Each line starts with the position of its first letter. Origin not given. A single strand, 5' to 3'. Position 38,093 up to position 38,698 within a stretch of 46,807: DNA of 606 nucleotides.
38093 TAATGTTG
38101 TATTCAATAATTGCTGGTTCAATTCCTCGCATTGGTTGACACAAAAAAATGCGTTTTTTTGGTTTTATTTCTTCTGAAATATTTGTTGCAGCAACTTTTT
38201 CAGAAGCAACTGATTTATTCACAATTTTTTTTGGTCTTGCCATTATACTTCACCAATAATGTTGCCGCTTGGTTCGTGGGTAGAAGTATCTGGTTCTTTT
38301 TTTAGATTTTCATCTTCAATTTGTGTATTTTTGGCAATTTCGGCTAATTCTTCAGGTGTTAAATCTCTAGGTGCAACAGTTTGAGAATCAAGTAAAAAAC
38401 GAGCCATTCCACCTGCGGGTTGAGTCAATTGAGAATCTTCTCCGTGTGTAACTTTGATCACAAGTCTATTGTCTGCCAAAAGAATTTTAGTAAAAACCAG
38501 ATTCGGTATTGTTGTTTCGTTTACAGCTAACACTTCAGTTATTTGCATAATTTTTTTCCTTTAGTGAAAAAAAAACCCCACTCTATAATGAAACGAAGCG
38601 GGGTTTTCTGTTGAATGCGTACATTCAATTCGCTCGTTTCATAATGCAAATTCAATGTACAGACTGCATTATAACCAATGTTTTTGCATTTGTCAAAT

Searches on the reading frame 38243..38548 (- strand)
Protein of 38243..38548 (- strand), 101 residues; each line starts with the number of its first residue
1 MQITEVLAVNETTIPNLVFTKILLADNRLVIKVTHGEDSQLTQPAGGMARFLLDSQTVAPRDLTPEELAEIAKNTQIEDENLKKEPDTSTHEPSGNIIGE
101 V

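Call 10: search_protein_families(library=pfam, max_evalue=0.01, proteins=[window:38243-38548:-])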
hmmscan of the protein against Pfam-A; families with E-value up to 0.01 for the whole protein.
window:38243-38548:- (101 aa): 0 families

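Call 11: search_protein_families(library=phrogs, max_evalue=0.001, proteins=[window:38243-38548:-])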
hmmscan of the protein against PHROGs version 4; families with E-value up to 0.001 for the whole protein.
window:38243-38548:- (101 aa): 0 families

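Call 12: find_related_loci(query=window:38243-38548:-, collection=viral_contigs, flank=3000)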
Query window:38243-38548:- (101 aa) in viral_contigs; peptide patterns used: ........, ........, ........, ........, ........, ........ (x = any residue, [..] = any of these).
21 stretches matched a pattern; 2 encode a relative of the query (tblastn E <= 1e-3); 2 distinct loci.
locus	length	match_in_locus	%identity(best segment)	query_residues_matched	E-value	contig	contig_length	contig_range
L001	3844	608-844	77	1-78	2e-37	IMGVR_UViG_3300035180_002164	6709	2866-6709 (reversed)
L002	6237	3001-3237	77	1-78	2e-37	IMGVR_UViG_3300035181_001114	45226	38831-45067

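Call 19: find_homologous_proteins(query=window:38243-38548:-)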
Query window:38243-38548:- (101 aa): 4 proteins with E <= 0.001 among 6 candidates.
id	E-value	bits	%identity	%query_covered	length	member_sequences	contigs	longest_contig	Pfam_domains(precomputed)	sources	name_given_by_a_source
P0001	3.3e-57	208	100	100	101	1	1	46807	-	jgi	jgi:hypothetical protein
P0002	1.6e-37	146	84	84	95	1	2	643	-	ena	-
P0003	4.4e-29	119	77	77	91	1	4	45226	-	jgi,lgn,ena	jgi:hypothetical protein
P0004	1.2e-27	114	65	91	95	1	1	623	-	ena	-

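Call 20: find_encoding_contigs(protein=P0002, flank=5000)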
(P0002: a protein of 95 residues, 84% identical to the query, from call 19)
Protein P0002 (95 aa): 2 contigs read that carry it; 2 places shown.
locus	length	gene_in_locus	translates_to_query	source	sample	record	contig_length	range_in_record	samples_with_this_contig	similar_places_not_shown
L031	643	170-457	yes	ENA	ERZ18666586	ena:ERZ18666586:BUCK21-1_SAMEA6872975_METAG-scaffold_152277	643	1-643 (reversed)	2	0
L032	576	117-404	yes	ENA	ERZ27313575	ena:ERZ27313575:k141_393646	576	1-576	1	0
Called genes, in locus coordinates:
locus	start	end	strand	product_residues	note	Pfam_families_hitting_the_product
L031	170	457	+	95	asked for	-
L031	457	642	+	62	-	?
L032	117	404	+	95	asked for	-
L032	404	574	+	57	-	?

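Call 21: find_encoding_contigs(protein=P0004, flank=5000)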
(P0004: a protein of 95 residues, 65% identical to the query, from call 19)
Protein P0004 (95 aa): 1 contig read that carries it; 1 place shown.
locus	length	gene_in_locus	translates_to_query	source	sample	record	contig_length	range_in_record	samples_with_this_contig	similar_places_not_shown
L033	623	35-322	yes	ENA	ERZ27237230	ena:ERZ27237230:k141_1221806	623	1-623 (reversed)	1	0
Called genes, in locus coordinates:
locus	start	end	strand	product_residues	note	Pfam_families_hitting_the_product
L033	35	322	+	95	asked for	-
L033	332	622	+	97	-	?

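Call 22: find_encoding_contigs(protein=P0003, flank=5000)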
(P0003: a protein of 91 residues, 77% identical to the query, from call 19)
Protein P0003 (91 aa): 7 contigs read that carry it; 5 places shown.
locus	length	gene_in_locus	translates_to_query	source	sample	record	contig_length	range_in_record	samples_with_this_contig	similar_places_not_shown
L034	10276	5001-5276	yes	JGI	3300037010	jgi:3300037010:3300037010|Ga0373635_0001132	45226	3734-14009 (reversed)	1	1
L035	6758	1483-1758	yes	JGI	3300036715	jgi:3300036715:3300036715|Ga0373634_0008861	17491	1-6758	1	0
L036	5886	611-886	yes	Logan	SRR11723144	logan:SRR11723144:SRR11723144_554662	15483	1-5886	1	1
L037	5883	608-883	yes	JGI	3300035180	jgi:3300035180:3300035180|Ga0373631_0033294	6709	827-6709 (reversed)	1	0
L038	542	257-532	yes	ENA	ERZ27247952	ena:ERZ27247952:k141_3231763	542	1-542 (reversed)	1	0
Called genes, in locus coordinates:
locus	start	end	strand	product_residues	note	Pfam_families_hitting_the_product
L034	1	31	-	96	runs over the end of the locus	-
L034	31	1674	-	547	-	PF00929:RNase_T, PF07083:DUF1351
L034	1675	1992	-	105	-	-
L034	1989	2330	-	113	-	-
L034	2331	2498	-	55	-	-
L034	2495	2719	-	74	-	-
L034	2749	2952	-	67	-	-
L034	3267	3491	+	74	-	-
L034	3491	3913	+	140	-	-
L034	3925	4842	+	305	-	PF09681:Phage_rep_org_N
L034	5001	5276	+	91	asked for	-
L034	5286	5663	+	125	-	PF24694:LNS2_PITM1-3 (weak), PF25109:HAD_PNKP (weak)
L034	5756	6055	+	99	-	-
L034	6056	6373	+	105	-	-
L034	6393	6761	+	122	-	-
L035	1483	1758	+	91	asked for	-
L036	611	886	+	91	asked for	-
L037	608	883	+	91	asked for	-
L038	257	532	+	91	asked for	-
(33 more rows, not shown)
